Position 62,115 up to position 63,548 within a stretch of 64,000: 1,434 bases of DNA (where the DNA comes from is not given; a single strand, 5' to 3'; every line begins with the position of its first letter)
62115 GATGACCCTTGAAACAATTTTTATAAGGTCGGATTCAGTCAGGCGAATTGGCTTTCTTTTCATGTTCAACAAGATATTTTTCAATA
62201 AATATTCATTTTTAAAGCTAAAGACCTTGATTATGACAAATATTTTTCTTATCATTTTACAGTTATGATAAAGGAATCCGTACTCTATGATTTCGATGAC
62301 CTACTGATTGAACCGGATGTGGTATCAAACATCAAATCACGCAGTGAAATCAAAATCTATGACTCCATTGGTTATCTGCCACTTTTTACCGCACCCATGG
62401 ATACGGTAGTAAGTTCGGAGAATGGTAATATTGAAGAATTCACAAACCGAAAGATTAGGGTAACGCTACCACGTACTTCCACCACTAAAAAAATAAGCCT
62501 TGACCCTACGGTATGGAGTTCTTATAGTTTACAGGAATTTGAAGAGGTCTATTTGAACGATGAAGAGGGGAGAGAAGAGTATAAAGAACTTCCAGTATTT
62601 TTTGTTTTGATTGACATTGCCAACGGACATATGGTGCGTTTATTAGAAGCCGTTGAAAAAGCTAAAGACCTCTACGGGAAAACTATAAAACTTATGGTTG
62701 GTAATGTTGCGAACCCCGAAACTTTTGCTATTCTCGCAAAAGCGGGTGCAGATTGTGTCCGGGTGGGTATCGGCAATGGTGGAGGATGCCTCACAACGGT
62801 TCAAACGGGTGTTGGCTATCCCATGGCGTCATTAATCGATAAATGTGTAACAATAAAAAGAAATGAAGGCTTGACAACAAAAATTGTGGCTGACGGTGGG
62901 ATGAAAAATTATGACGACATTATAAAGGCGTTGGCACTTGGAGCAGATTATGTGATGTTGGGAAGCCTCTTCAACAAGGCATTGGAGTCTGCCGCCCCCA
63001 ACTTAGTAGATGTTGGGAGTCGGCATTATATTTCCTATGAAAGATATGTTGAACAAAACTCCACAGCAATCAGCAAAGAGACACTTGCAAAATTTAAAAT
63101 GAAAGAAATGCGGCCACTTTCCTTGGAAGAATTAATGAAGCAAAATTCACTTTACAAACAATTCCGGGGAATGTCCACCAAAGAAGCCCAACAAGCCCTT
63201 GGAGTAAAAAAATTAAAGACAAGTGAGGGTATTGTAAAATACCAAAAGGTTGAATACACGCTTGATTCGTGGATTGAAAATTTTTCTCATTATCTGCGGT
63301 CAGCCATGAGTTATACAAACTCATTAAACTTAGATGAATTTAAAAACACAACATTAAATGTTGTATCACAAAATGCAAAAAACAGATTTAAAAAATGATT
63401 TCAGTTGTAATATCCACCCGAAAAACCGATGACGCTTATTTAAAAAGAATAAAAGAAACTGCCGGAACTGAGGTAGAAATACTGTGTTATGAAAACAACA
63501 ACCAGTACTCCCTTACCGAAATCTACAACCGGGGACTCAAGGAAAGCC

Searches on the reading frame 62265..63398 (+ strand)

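Call 10: search_protein_families(library=pfam, proteins=[window:62265-63398:+], max_evalue=0.001)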
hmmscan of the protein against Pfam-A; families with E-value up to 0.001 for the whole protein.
window:62265-63398:+ (377 aa): 4 families
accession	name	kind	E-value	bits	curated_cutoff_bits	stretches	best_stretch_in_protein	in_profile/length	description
PF00478.31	IMPDH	-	1.5e-41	143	25.6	1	111-258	117-260/345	IMP dehydrogenase / GMP reductase domain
PF01070.24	FMN_dh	-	1.3e-08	34.8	24.9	1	142-241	220-310/350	FMN-dependent dehydrogenase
PF01645.23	Glu_synthase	-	1.9e-08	34.4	20.4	1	130-234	195-305/369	Conserved region in glutamate synthase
PF03060.21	NMO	-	8.1e-05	22.6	28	1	146-249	141-238/331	Nitronate monooxygenase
